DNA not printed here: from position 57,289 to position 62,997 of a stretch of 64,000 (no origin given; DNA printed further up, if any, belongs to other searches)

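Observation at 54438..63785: Sigma-54-driven flgG-flgH-flgI-flgJ(N)-flgK-glycosyltransferase operon in a streamlined AT-rich alphaproteobacterial genome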

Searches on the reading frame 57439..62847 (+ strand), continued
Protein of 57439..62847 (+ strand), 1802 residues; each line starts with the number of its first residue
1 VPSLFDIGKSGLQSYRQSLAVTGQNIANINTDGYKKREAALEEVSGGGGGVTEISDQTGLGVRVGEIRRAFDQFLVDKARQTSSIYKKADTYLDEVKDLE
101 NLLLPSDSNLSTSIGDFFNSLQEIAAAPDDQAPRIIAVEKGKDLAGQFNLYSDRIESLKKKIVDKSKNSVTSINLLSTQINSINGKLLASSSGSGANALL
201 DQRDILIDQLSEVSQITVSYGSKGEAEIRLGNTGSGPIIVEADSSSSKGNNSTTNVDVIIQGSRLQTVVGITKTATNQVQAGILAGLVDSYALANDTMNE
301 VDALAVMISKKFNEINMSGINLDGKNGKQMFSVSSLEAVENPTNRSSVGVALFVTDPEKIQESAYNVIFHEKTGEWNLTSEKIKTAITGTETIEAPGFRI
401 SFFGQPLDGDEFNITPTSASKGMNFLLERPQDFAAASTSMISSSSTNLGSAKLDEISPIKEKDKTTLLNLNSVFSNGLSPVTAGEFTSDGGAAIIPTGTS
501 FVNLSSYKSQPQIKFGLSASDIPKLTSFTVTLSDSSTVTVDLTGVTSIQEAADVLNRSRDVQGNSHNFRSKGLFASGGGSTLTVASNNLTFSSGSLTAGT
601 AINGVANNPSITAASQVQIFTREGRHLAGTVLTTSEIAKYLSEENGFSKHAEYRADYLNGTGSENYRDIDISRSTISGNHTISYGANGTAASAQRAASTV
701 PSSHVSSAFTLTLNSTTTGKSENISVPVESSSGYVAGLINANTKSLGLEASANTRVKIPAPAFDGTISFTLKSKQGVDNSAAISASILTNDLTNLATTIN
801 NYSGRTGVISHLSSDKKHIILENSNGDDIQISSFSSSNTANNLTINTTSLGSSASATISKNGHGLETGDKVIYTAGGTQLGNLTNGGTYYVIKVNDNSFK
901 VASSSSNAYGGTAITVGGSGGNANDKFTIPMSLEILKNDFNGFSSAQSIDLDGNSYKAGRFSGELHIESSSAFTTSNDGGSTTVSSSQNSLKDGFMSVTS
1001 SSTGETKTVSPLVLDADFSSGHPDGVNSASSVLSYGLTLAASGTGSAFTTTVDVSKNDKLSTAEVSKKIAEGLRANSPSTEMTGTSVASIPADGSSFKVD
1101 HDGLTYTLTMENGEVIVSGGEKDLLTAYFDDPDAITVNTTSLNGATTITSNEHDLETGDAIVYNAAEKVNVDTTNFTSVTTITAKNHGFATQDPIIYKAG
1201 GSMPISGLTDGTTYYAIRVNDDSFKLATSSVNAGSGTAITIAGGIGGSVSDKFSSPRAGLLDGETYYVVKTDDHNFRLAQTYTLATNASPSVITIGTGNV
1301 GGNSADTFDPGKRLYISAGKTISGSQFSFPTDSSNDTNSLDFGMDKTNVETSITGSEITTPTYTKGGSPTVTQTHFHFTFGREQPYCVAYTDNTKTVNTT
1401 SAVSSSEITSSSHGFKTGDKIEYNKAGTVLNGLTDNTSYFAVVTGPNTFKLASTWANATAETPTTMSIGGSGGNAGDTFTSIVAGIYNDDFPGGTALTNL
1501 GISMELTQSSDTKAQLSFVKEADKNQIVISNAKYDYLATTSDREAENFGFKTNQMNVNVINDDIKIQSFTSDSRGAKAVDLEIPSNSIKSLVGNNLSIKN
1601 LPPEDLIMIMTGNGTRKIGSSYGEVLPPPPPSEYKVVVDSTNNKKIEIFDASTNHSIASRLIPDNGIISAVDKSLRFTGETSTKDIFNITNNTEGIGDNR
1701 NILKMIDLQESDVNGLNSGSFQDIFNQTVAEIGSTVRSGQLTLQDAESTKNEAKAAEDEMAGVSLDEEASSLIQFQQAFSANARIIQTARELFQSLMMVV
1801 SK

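Call 45: find_homologous_proteins(query=window:57439-62847:+, max_evalue=0.00001)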
Query window:57439-62847:+ (1802 aa): 470 proteins with E <= 0.00001 among 8000 candidates; the best 120 are listed.
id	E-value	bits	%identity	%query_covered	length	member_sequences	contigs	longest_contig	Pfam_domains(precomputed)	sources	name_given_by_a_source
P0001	0.0e+0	3828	100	100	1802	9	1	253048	PF06429.19,PF00460.26,PF22638.2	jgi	-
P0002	0.0e+0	3058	78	100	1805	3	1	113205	PF06429.19,PF00460.26,PF22638.2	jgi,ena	-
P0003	0.0e+0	2746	71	100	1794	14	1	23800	PF21158.4,PF06429.19,PF00460.26,PF22638.2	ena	-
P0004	0.0e+0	2737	71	100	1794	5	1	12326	PF06429.19,PF00460.26,PF22638.2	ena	-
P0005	0.0e+0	2683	70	100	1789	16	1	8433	PF06429.19,PF00460.26,PF22638.2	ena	-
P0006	0.0e+0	2680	70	100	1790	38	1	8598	PF21158.4,PF06429.19,PF00460.26,PF22638.2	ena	-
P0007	0.0e+0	2675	70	100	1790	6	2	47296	PF06429.19,PF00460.26,PF22638.2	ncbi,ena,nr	ncbi:MAG: flagellar hook-associated protein FlgK [Rickettsiales bacterium]|nr:flagellar hook-associa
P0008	0.0e+0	2675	70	100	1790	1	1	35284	PF21158.4,PF06429.19,PF00460.26,PF22638.2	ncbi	-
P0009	0.0e+0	2669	70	100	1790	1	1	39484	PF06429.19,PF00460.26,PF22638.2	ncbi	-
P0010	0.0e+0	2669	70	100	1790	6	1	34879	PF21158.4,PF06429.19,PF00460.26,PF22638.2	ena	-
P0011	0.0e+0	2668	70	100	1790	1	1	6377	PF21158.4,PF06429.19,PF00460.26,PF22638.2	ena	-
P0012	0.0e+0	2652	70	100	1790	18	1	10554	PF06429.19,PF00460.26,PF22638.2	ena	-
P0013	0.0e+0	2645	69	100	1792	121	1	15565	PF06429.19,PF00460.26,PF22638.2,PF07196.19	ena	-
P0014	0.0e+0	2645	69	100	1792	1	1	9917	PF06429.19,PF00460.26,PF22638.2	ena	-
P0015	0.0e+0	2640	69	100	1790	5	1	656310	PF21158.4,PF06429.19,PF00460.26,PF22638.2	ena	-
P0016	0.0e+0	2637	69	100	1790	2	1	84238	PF21158.4,PF06429.19,PF00460.26,PF22638.2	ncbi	-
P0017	0.0e+0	2637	69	100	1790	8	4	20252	PF21158.4,PF06429.19,PF00460.26,PF22638.2,PF07196.19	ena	-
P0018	0.0e+0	2631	69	100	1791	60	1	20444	PF06429.19,PF00460.26,PF22638.2,PF07196.19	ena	-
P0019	0.0e+0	2610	69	100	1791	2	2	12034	PF06429.19,PF00460.26,PF22638.2,PF07196.19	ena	-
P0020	0.0e+0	2602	68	100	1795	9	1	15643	PF06429.19,PF00460.26,PF22638.2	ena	-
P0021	0.0e+0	2515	66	100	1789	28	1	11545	PF06429.19,PF00460.26,PF22638.2,PF07196.19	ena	-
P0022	0.0e+0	2497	66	100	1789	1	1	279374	PF06429.19,PF00460.26,PF22638.2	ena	-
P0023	0.0e+0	2491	66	100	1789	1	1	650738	PF06429.19,PF00460.26,PF22638.2,PF07196.19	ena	-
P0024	0.0e+0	2489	66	100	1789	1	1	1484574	PF06429.19,PF00460.26,PF22638.2,PF07196.19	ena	-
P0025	0.0e+0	2485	66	100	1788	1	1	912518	PF06429.19,PF00460.26,PF22638.2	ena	-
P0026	0.0e+0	2485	66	100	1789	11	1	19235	PF06429.19,PF00460.26,PF22638.2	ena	-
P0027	0.0e+0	2482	66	100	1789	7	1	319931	PF06429.19,PF00460.26,PF22638.2,PF07196.19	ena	-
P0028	0.0e+0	2481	66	100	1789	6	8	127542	PF06429.19,PF00460.26,PF22638.2,PF07196.19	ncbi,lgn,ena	-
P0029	0.0e+0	2480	65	100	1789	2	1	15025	PF06429.19,PF00460.26,PF22638.2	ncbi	-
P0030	0.0e+0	2470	65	100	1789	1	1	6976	PF06429.19,PF00460.26,PF22638.2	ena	-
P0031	0.0e+0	2469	66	100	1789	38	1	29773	PF06429.19,PF00460.26,PF22638.2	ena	-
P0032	0.0e+0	2464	65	100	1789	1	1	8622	PF06429.19,PF00460.26,PF22638.2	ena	-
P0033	0.0e+0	2460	65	100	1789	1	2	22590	PF06429.19,PF00460.26,PF22638.2,PF07196.19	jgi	jgi:flagellar hook-associated protein FlgK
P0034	0.0e+0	2456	65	100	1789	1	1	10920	PF06429.19,PF00460.26,PF22638.2,PF07196.19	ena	-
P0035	0.0e+0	2369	71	46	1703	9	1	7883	PF06429.19,PF00460.26,PF22638.2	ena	-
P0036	0.0e+0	2368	69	47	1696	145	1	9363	PF06429.19,PF00460.26,PF22638.2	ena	-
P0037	0.0e+0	2351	70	47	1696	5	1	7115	PF06429.19,PF00460.26,PF22638.2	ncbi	-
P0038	0.0e+0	2348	69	48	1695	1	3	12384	PF06429.19,PF00460.26,PF22638.2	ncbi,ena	-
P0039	0.0e+0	2342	70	47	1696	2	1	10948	PF06429.19,PF00460.26,PF22638.2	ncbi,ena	-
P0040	0.0e+0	2342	69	47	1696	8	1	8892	PF06429.19,PF00460.26,PF22638.2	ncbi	-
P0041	0.0e+0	2341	70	47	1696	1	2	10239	PF06429.19,PF00460.26,PF22638.2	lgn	-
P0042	0.0e+0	2329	69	47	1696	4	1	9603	PF06429.19,PF00460.26,PF22638.2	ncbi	-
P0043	0.0e+0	2323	69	47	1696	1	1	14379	PF06429.19,PF00460.26,PF22638.2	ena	-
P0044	0.0e+0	2322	69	47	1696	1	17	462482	PF06429.19,PF00460.26,PF22638.2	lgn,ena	-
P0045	0.0e+0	2318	69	47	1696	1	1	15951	PF06429.19,PF00460.26,PF22638.2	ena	-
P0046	0.0e+0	2315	62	100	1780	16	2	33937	PF06429.19,PF00460.26,PF22638.2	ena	-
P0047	0.0e+0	2311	69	47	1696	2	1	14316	PF06429.19,PF00460.26,PF22638.2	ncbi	-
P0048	0.0e+0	2285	60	100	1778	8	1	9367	PF06429.19,PF00460.26,PF22638.2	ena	-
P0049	0.0e+0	2251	59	100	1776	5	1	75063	PF06429.19,PF00460.26,PF22638.2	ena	-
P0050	0.0e+0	2242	60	100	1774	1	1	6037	PF06429.19,PF00460.26,PF22638.2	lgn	-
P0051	0.0e+0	2241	59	100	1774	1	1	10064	PF06429.19,PF00460.26,PF22638.2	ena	-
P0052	0.0e+0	2240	59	100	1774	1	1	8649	PF06429.19,PF00460.26,PF22638.2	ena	-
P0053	0.0e+0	2240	59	100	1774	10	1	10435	PF06429.19,PF00460.26,PF22638.2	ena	-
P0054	0.0e+0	2240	60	100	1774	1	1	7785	PF06429.19,PF00460.26,PF22638.2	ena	-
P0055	0.0e+0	2238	60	100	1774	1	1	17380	PF06429.19,PF00460.26,PF22638.2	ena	-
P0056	0.0e+0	2238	59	100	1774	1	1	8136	PF06429.19,PF00460.26,PF22638.2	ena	-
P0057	0.0e+0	2233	59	100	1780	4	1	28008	PF06429.19,PF00460.26,PF22638.2,PF16190.12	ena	-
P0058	0.0e+0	2233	59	100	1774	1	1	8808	PF06429.19,PF00460.26,PF22638.2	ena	-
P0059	0.0e+0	2231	60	100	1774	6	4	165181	PF06429.19,PF00460.26,PF22638.2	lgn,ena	-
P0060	0.0e+0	2179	65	89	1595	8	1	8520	PF00460.26,PF22638.2,PF07196.19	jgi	-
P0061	0.0e+0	2173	65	46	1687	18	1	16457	PF06429.19,PF00460.26,PF22638.2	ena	-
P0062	0.0e+0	2160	62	48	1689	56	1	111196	PF06429.19,PF00460.26,PF22638.2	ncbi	-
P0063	0.0e+0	2147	64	47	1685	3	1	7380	PF06429.19,PF00460.26,PF22638.2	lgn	-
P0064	0.0e+0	2120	63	46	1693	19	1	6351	PF06429.19,PF00460.26,PF22638.2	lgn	-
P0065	0.0e+0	2112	61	48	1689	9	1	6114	PF06429.19,PF00460.26,PF22638.2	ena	-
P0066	0.0e+0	2107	63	47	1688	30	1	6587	PF06429.19,PF00460.26,PF22638.2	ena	-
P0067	0.0e+0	2100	62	46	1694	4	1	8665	PF06429.19,PF00460.26,PF22638.2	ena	-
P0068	0.0e+0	2066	62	46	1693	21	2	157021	PF06429.19,PF00460.26,PF22638.2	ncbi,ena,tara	tara:strand:- start:7613 stop:12694 length:5082 start_codon:yes stop_codon:yes gene_type:complete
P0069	0.0e+0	2065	58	50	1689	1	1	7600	PF06429.19,PF00460.26,PF22638.2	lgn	-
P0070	0.0e+0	2059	61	46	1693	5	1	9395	PF06429.19,PF00460.26,PF22638.2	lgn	-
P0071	0.0e+0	2056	66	82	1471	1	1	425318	PF00460.26,PF22638.2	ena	-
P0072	0.0e+0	1917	70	47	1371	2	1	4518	PF00460.26,PF22638.2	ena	-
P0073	0.0e+0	1790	69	67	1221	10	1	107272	PF21158.4,PF22638.2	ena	-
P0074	0.0e+0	1779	62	46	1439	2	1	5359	PF00460.26,PF22638.2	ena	-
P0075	0.0e+0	1764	67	68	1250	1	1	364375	PF00460.26,PF22638.2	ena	-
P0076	0.0e+0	1645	67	64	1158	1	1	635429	PF00460.26,PF22638.2,PF07196.19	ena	-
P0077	0.0e+0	1615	71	59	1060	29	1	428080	PF21158.4,PF22638.2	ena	-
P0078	4.6e-243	828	42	38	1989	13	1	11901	PF06429.19,PF00460.26,PF22638.2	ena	-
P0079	4.2e-242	825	42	38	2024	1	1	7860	PF06429.19,PF00460.26,PF22638.2,PF07196.19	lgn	-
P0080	1.5e-241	823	43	38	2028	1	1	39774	PF06429.19,PF00460.26,PF22638.2,PF07196.19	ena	-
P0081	1.0e-240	820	42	38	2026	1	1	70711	PF06429.19,PF00460.26,PF22638.2,PF07196.19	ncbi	-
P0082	1.2e-240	820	43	38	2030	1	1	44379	PF06429.19,PF00460.26,PF22638.2,PF07196.19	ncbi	-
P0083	5.3e-240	818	42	38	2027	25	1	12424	PF06429.19,PF00460.26,PF22638.2,PF07196.19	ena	-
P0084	1.1e-239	817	43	38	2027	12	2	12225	PF06429.19,PF00460.26,PF22638.2,PF07196.19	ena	-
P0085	1.6e-238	813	41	40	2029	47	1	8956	PF06429.19,PF00460.26,PF22638.2,PF07196.19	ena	-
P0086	2.9e-237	809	42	38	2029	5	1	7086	PF06429.19,PF00460.26,PF22638.2,PF07196.19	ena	-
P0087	1.6e-236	807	41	39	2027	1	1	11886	PF06429.19,PF00460.26,PF22638.2,PF07196.19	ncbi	-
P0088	6.9e-236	805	38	50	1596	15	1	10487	PF06429.19,PF00460.26,PF22638.2,PF07196.19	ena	-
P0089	9.3e-235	801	40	40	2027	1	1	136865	PF06429.19,PF00460.26,PF22638.2,PF07196.19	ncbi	-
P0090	9.6e-235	801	40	43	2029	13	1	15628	PF06429.19,PF00460.26,PF22638.2,PF07196.19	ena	-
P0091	3.6e-234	799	43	38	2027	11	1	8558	PF06429.19,PF00460.26,PF22638.2,PF07196.19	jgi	-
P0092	3.6e-232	792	42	38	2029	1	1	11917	PF06429.19,PF00460.26,PF22638.2,PF07196.19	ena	-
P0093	9.9e-232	791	38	46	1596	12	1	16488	PF06429.19,PF00460.26,PF22638.2,PF07196.19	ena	-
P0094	2.2e-231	790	37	50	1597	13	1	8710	PF06429.19,PF00460.26,PF22638.2,PF07196.19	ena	-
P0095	1.6e-224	767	36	50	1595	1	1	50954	PF06429.19,PF00460.26,PF22638.2,PF07196.19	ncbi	-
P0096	4.1e-220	752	34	15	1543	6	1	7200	PF06429.19,PF00460.26,PF22638.2,PF07196.19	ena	-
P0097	8.3e-219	748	39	46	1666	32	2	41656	PF06429.19,PF00460.26,PF22638.2,PF07196.19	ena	-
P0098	5.4e-218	745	39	46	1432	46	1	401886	PF06429.19,PF00460.26,PF22638.2,PF07196.19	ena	-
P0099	1.6e-217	744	37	48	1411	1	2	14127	PF06429.19,PF00460.26,PF22638.2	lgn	-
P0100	1.9e-216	740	40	47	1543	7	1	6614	PF06429.19,PF00460.26,PF22638.2,PF07196.19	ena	-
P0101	6.3e-216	738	37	46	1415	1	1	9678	PF06429.19,PF00460.26,PF22638.2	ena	-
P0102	6.3e-216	738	36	63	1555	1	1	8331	PF06429.19,PF00460.26,PF22638.2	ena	-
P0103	2.7e-215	736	40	46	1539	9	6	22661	PF06429.19,PF00460.26,PF22638.2,PF07196.19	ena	-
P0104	2.9e-215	736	39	46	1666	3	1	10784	PF06429.19,PF00460.26,PF22638.2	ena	-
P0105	3.4e-215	736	39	50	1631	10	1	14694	PF06429.19,PF00460.26,PF22638.2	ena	-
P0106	3.6e-215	736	35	63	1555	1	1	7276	PF06429.19,PF00460.26,PF22638.2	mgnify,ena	mgnify:CR=1 FL=1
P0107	3.6e-215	736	35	63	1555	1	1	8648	PF06429.19,PF00460.26,PF22638.2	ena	-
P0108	3.7e-215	736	39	47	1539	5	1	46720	PF06429.19,PF00460.26,PF22638.2,PF07196.19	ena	-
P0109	4.0e-215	736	35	63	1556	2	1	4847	PF06429.19,PF00460.26,PF22638.2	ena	-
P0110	4.2e-215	736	35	63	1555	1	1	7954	PF06429.19,PF00460.26,PF22638.2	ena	-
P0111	8.8e-215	735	35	63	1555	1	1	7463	PF06429.19,PF00460.26,PF22638.2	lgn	-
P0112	9.0e-215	735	39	46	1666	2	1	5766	PF06429.19,PF00460.26,PF22638.2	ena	-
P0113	9.9e-215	734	39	46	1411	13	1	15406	PF06429.19,PF00460.26,PF22638.2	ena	-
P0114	1.1e-214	734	35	63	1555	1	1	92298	PF06429.19,PF00460.26,PF22638.2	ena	-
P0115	1.3e-214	734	39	46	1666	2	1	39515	PF06429.19,PF00460.26,PF22638.2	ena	-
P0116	1.8e-214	734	35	63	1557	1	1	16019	PF06429.19,PF00460.26,PF22638.2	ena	-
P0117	2.4e-214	733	35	63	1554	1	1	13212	PF06429.19,PF00460.26,PF22638.2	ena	-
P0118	2.8e-214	733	35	63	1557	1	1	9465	PF06429.19,PF00460.26,PF22638.2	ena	-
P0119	3.3e-214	733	35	63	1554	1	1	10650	PF06429.19,PF00460.26,PF22638.2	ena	-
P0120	3.5e-214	733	35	63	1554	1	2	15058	PF06429.19,PF00460.26,PF22638.2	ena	-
